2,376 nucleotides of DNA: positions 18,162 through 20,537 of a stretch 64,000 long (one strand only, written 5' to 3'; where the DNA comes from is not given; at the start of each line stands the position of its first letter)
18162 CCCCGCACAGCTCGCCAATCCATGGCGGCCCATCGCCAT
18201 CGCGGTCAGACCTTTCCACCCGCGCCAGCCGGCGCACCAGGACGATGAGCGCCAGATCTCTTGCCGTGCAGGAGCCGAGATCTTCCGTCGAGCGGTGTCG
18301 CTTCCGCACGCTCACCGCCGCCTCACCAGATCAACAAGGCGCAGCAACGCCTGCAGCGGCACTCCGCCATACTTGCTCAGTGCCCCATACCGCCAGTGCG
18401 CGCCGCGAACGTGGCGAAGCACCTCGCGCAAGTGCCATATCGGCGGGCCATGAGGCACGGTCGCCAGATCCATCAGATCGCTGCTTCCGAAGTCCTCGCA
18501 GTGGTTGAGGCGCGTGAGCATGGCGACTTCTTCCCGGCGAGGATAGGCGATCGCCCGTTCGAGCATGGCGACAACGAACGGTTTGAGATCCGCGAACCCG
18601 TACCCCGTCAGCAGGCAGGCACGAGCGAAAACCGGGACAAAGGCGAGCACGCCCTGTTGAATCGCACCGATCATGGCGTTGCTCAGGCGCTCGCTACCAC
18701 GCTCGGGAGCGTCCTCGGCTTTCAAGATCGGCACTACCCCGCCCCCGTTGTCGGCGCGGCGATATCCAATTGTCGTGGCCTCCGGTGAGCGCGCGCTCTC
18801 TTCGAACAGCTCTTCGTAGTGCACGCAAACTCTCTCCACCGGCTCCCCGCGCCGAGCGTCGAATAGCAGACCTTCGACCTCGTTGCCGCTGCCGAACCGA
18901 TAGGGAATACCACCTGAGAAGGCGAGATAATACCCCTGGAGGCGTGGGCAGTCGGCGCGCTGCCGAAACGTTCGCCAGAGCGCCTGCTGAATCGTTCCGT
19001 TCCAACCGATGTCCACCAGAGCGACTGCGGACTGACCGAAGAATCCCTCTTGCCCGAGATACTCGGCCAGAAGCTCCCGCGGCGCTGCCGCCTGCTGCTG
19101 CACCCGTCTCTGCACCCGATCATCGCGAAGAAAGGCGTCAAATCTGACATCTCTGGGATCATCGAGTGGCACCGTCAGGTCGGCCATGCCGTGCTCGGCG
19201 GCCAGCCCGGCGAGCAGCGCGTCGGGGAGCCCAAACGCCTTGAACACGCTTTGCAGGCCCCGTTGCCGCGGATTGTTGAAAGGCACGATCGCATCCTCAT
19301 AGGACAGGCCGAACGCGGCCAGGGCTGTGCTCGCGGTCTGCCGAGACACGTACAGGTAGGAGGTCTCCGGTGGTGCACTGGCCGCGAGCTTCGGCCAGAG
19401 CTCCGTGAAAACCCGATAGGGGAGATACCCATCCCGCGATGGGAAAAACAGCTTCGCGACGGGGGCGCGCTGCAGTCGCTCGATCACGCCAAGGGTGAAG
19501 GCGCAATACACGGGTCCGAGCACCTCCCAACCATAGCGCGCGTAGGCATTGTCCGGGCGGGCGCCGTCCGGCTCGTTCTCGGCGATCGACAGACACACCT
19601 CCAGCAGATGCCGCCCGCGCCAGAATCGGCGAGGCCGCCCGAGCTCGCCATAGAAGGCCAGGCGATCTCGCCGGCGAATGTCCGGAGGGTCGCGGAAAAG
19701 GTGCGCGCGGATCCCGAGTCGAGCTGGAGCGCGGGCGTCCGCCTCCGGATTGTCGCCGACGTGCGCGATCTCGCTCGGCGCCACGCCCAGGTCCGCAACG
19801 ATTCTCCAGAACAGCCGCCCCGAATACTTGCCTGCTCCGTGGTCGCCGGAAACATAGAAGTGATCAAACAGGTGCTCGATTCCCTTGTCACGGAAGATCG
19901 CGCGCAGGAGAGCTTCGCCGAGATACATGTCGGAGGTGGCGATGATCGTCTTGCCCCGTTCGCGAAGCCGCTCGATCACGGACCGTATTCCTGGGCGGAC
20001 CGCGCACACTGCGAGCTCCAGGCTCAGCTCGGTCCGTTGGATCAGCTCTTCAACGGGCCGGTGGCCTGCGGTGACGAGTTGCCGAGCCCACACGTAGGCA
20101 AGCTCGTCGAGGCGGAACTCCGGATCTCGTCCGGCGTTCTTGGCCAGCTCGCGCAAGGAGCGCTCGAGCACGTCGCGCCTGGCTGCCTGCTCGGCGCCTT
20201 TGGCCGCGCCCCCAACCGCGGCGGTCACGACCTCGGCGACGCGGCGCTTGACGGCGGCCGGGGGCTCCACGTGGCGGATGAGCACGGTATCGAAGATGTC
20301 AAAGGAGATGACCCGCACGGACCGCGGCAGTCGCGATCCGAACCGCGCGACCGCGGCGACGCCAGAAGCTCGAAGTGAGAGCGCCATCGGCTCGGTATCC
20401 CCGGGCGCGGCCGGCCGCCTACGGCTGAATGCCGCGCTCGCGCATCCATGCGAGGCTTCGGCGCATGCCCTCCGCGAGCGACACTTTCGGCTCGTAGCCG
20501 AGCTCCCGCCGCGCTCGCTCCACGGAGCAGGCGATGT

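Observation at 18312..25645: Four-gene operon (polytopic membrane protein, GMC oxidoreductase, SDR epimerase, HAD-like protein) with start/stop overlaps and a divergent second SDR: putative lipid or polyprenyl-sugar modification module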

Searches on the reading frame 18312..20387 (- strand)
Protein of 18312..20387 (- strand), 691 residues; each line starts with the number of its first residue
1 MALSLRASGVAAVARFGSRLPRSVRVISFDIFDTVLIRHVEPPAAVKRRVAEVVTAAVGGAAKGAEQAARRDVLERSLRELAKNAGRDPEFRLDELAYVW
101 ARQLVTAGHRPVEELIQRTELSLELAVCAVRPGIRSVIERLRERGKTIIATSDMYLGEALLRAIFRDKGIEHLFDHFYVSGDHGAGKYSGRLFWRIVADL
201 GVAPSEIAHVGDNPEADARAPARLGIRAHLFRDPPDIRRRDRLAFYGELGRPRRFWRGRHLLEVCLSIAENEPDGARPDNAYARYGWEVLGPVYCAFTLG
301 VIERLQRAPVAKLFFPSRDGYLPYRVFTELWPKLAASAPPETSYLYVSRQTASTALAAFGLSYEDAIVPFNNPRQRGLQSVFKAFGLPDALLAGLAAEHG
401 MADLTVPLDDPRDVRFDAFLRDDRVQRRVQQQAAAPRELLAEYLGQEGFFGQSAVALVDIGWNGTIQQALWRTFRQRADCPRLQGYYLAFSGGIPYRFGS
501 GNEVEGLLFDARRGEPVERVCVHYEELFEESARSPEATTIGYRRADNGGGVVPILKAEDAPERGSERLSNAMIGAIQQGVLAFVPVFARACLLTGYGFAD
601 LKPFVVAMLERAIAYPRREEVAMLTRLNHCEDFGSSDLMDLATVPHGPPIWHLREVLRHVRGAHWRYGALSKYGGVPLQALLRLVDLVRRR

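Call 3: search_protein_families(library=pfam, proteins=[window:18312-20387:-])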
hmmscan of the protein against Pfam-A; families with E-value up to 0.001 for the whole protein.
window:18312-20387:- (691 aa): 2 families
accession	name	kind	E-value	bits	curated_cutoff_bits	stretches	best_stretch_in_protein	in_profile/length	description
PF00702.32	Hydrolase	-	3.9e-17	63.7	26.4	1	24-225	1-191/191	haloacid dehalogenase-like hydrolase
PF13419.12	HAD_2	-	4.1e-05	24.2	23.8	1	114-228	64-175/178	Haloacid dehalogenase-like hydrolase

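Call 4: search_protein_families(library=ncbifam, proteins=[window:18312-20387:-])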
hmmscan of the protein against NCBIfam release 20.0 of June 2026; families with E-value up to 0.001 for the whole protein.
window:18312-20387:- (691 aa): 7 families
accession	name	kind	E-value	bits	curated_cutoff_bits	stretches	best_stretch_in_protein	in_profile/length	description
TIGR02253.1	CTE7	subfamily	9.5e-13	48.4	169.75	1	24-232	2-195/221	TIGR02253 family HAD-type hydrolase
TIGR02252.1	DREG-2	subfamily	3.9e-12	46.4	155.2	1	130-230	106-203/203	HAD hydrolase, REG-2-like, family IA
TIGR01549.1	HAD-SF-IA-v1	subfamily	2.6e-06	27.9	23.3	1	145-225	76-149/149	HAD-IA family hydrolase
NF053830.1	RUBPPhHalo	equivalog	2.7e-06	27.2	330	1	130-236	104-208/234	ribulose-1,5-bisphosphate 5-phosphatase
TIGR02254.1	YjjG_YfnB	equivalog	0.00019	21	159.9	1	128-237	96-202/223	YjjG family noncanonical pyrimidine nucleotidase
TIGR01428.1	HAD_type_II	equivalog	0.0006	19.9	125.4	0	25-228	2-187/197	haloacid dehalogenase type II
NF008018.0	PRK10748.1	equivalog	0.00066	18.9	225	0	169-232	145-208/238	5-amino-6-(5-phospho-D-ribitylamino)uracil phosphatase YigB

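Call 21: search_solved_structures(query=window:18312-20387:-, max_evalue=0.01)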
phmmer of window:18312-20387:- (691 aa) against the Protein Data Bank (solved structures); distinct sequences matched with E-value up to 0.01: 19.
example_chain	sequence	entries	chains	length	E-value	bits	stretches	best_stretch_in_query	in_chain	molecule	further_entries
7shg_A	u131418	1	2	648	2.1e-23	86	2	26-231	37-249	Ribofuranosyl transferase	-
9h50_A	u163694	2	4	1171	9.8e-09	37.5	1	21-350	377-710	Bcs3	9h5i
8a0c_A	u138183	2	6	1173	9.8e-09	37.5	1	21-350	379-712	Bcs3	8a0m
8pno_A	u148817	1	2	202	8.5e-05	24.5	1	126-236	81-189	Alpha-D-glucose 1-phosphate phosphatase YihX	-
8pne_A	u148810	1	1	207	9e-05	24.4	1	126-236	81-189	Alpha-D-glucose 1-phosphate phosphatase YihX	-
2b0c_A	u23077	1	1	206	9.1e-05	24.4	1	126-235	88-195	putative phosphatase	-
9fug_A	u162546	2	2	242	0.00071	21.5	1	67-231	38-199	SNAr1.3 (K39A) | Chain A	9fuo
6q7p_A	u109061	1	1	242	0.0011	20.8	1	163-231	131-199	OE1.2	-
6q7q_A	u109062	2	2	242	0.0012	20.7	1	160-231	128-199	OE1.3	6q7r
9ful_A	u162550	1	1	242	0.0012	20.6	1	73-231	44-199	Chain A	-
3u26_A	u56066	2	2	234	0.0018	20.1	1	127-231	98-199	PF00702 domain protein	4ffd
7o1d_A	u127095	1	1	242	0.002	20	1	72-231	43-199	BH32.7 protein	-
6q7n_A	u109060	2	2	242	0.002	20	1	128-231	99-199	BH32 | OE1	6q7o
8bp1_A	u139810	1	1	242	0.003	19.4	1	128-231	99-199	BHMeHis1.0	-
6z1k_A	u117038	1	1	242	0.0033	19.3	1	120-231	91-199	BH32.6 protein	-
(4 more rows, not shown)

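Call 22: search_solved_structures(query=window:18312-20387:-, max_evalue=0.000001, show_alignments=2)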
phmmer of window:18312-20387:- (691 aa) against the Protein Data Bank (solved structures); distinct sequences matched with E-value up to 0.000001: 3.
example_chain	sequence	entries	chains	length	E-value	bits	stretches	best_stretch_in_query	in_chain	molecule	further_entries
7shg_A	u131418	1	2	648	2.1e-23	86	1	26-231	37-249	Ribofuranosyl transferase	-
9h50_A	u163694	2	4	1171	9.8e-09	37.5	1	21-350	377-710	Bcs3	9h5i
8a0c_A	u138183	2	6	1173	9.8e-09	37.5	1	21-350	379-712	Bcs3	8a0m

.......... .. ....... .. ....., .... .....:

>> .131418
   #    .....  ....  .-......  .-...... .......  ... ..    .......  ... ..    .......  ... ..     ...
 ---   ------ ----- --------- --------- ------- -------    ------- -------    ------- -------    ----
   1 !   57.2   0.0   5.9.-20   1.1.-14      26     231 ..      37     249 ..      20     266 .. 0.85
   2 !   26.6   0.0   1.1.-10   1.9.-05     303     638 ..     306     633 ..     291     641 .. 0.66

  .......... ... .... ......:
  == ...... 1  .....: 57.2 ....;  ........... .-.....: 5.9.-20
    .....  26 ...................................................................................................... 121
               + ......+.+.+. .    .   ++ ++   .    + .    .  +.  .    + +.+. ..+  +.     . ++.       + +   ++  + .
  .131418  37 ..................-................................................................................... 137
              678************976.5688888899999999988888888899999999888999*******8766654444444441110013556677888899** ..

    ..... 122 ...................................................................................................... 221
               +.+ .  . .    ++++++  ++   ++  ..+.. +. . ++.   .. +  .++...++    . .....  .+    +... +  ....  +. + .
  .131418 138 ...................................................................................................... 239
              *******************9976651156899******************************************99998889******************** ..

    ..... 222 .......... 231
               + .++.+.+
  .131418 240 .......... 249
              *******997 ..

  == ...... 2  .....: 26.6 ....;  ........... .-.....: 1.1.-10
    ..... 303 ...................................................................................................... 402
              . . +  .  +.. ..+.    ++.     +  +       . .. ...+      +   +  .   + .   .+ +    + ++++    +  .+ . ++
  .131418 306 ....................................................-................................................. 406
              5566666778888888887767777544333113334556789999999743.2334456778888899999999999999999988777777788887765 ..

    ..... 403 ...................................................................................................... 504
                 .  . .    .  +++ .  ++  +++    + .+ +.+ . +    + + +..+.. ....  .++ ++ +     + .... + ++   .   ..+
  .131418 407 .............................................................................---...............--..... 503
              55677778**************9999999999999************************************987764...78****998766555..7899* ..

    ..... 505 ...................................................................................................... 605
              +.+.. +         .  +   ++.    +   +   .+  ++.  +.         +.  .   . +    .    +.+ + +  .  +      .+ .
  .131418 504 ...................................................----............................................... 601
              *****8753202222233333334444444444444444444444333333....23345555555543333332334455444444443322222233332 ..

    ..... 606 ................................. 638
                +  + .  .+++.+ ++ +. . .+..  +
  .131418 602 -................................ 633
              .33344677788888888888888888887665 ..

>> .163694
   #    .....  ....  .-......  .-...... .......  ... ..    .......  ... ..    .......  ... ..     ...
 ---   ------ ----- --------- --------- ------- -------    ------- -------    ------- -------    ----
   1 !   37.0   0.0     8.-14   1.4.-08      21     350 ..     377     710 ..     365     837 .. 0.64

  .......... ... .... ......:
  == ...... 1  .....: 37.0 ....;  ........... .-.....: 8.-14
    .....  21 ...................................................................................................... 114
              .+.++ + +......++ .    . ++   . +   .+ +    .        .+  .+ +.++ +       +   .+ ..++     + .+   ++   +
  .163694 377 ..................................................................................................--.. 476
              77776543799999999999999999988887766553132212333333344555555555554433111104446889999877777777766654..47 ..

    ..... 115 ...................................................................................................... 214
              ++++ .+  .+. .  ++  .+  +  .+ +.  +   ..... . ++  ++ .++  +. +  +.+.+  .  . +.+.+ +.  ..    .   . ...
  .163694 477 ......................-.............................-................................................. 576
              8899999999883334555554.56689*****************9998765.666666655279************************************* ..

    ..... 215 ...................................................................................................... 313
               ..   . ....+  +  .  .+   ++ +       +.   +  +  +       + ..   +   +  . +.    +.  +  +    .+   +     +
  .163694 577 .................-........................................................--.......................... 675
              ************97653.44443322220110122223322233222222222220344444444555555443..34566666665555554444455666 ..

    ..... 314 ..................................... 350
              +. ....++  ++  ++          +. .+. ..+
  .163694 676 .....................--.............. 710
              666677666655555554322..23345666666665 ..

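Call 46: find_homologous_proteins(query=window:18312-20387:-)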
Query window:18312-20387:- (691 aa): 90 proteins with E <= 0.001 among 8000 candidates.
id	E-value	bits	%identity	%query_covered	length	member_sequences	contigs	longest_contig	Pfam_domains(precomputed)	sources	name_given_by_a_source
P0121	0.0e+0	1562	100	100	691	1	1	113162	PF00702.33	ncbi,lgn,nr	ncbi:MAG: HAD family hydrolase [Candidatus Schekmanbacteria bacterium]|nr:HAD family hydrolase [Cand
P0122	2.4e-150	521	42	99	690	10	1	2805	PF13419.13,PF00702.33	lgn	-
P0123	2.4e-145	504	42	97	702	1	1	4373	PF13419.13,PF00702.33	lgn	-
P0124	4.7e-144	500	40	99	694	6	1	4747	PF13419.13,PF00702.33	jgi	-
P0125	6.0e-143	496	41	100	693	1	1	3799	PF13419.13,PF00702.33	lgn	-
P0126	1.6e-142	495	42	92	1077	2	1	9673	PF13632.13,PF13641.13,PF00702.33,PF00535.33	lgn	-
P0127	2.1e-142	494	41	100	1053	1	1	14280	PF13419.13,PF10111.15,PF13641.13,PF00702.33,PF00535.33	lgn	-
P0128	3.7e-142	493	39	97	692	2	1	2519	PF13419.13,PF00702.33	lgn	-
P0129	9.7e-142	492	41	99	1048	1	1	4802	PF13419.13,PF10111.15,PF13641.13,PF00702.33,PF00535.33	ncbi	-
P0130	1.1e-141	492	39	97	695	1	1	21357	PF13419.13,PF00702.33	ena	-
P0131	1.6e-141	491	41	97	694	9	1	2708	PF13419.13,PF00702.33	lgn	-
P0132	1.7e-141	491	42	95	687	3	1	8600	PF13419.13,PF00702.33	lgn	-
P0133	8.1e-141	489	42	91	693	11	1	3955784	PF13419.13,PF00702.33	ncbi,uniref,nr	ncbi:HAD-IA family hydrolase [Thiothrix lacustris]|uniref:HAD-IA family hydrolase n=1 Tax=Thiothrix 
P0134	9.8e-140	485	40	99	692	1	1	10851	PF13419.13,PF00702.33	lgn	-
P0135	3.2e-139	484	40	94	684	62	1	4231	PF13419.13,PF00702.33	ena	-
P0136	4.3e-139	483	41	95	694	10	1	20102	PF13419.13,PF00702.33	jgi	jgi:HAD superfamily hydrolase (TIGR01549 family)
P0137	1.1e-138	482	41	94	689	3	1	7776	PF13419.13,PF00702.33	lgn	-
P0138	2.0e-138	481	40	95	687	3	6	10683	PF13419.13,PF00702.33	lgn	-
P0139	6.5e-138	479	40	97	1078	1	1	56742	PF13632.13,PF13641.13,PF00702.33,PF00535.33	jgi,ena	-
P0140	6.7e-138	479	42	90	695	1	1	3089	PF13419.13,PF00702.33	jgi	jgi:hypothetical protein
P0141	9.3e-138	479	41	94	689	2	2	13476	PF13419.13,PF00702.33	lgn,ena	-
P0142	3.6e-137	477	41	94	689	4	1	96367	PF13419.13,PF00702.33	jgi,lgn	jgi:predicted HAD superfamily hydrolase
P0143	4.0e-137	477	40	97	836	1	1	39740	PF00702.33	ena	-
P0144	4.1e-137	477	42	90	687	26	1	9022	PF13419.13,PF00702.33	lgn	-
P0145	4.7e-137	477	40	97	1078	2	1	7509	PF10111.15,PF13641.13,PF00702.33,PF00535.33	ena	-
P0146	8.2e-137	476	40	97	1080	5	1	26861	PF13641.13,PF00702.33,PF00535.33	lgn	-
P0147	1.3e-135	472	42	90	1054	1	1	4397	PF13632.13,PF10111.15,PF13641.13,PF00702.33,PF00535.33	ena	-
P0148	2.1e-135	471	41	94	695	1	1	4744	PF13419.13,PF00702.33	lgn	-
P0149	1.7e-134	468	40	97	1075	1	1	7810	PF13632.13,PF13641.13,PF00702.33,PF00535.33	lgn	-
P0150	4.1e-134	467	37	97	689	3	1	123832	PF13419.13,PF00702.33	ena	-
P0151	6.9e-134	466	39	99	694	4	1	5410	PF13419.13,PF00702.33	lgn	-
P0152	7.8e-134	466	40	99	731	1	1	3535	PF13419.13,PF00702.33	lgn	-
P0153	5.9e-133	463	40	97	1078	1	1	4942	PF13632.13,PF13641.13,PF00702.33,PF00535.33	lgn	-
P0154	2.1e-132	461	39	99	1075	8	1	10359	PF13632.13,PF13506.14,PF13641.13,PF00702.33,PF00535.33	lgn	-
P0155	2.2e-132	461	40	97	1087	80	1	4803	PF10111.15,PF13641.13,PF00702.33,PF00535.33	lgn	-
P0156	9.1e-131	456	40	97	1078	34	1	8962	PF13632.13,PF13641.13,PF00702.33,PF00535.33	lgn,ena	-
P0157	1.4e-130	455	39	97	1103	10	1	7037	PF13641.13,PF00702.33,PF00535.33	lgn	-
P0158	9.3e-130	452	40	97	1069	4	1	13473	PF13632.13,PF13641.13,PF00702.33,PF00535.33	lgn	-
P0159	2.3e-129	451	40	99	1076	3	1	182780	PF13419.13,PF10111.15,PF13641.13,PF00702.33,PF00535.33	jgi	-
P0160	7.1e-129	450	39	94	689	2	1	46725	PF13419.13,PF00702.33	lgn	-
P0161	2.2e-128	448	39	90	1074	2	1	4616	PF13632.13,PF10111.15,PF13641.13,PF00702.33,PF00535.33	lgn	-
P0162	2.8e-128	448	39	96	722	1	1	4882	PF13419.13,PF00702.33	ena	-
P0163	5.3e-128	447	38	94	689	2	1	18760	PF13419.13,PF00702.33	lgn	-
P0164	1.4e-127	445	38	98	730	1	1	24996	PF13419.13,PF00702.33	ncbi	-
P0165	2.2e-126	441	38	94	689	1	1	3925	PF13419.13,PF00702.33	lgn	-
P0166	2.7e-126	441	38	96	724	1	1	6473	PF13419.13,PF00702.33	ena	-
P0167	5.7e-126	440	39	99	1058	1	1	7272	PF13632.13,PF13641.13,PF00702.33,PF00535.33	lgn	-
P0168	1.5e-125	439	38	96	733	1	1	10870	PF13419.13,PF00702.33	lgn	-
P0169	1.7e-123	432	38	98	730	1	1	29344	PF00702.33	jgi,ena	jgi:predicted HAD superfamily hydrolase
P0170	2.4e-122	428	38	97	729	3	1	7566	PF13419.13,PF00702.33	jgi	jgi:predicted HAD superfamily hydrolase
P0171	8.3e-122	426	37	99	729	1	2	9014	PF13419.13,PF00702.33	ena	-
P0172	7.9e-118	413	36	94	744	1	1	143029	PF00702.33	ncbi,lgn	ncbi:MAG: HAD family hydrolase [bacterium]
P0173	1.6e-117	412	35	99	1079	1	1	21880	PF13419.13,PF10111.15,PF13641.13,PF00702.33,PF00535.33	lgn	-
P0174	7.6e-117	410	38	93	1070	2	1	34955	PF13632.13,PF13641.13,PF00702.33,PF00535.33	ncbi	-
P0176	8.4e-106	373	35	96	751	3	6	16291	PF00702.33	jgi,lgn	jgi:FMN phosphatase YigB (HAD superfamily)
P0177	4.5e-94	335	40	70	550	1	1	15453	PF13419.13,PF00702.33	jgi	-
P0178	1.5e-89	320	36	78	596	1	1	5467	PF13419.13,PF00702.33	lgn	-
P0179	3.0e-76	276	31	95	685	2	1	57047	PF00702.33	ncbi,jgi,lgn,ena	-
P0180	2.4e-71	259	38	63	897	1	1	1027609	PF13419.13,PF13641.13,PF00702.33,PF00535.33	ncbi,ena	-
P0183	1.6e-28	118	25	82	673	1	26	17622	PF00702.33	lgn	-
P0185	1.1e-23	102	26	71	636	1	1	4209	PF00702.33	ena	-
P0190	2.4e-17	81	24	82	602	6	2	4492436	PF00702.33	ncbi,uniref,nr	ncbi:HAD family hydrolase [Pantoea cypripedii]|uniref:HAD family hydrolase n=1 Tax=Pantoea cypripedi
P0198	7.0e-13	66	27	50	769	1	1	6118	PF00702.33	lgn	-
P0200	3.4e-11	61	28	67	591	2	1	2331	PF00702.33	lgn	-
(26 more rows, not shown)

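Call 47: find_encoding_contigs(protein=P0133, flank=9000, max_places=1)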
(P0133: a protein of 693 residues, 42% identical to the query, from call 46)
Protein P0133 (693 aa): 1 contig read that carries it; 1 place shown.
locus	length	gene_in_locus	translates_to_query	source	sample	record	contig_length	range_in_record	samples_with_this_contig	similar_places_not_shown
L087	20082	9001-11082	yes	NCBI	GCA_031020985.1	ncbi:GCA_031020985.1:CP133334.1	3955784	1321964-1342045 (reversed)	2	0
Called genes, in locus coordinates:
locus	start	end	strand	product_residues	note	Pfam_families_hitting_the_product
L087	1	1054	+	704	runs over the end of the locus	PF21305:type_II_gspD_N0, PF03958:Secretin_N, PF00263:Secretin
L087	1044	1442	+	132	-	-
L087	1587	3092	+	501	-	-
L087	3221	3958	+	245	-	PF00639:Rotamase (faint)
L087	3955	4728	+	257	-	PF01061:ABC2_membrane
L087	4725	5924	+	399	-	PF00005:ABC_tran, PF14524:Wzt_C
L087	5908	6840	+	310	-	PF03279:Lip_A_acyltrans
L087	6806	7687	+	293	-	PF07021:MetW, PF13489:Methyltransf_23, PF13847:Methyltransf_31, PF08241:Methyltransf_11, PF08242:Methyltransf_12, PF13649:Methyltransf_25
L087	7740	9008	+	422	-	PF00535:Glycos_transf_2, PF10111:Glyco_tranf_2_2, PF13506:Glyco_transf_21 (weak), PF13641:Glyco_tranf_2_3, PF13632:Glyco_trans_2_3 (weak)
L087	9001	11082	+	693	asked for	PF00702:Hydrolase, PF13419:HAD_2 (weak)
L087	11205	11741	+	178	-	PF00578:AhpC-TSA, PF08534:Redoxin, PF13098:Thioredoxin_2 (weak)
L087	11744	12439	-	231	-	PF13386:DsbD_2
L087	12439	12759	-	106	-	PF08755:YccV-like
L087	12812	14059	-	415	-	PF01743:PolyA_pol, PF12627:PolyA_pol_RNAbd, PF01966:HD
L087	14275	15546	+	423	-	PF07992:Pyr_redox_2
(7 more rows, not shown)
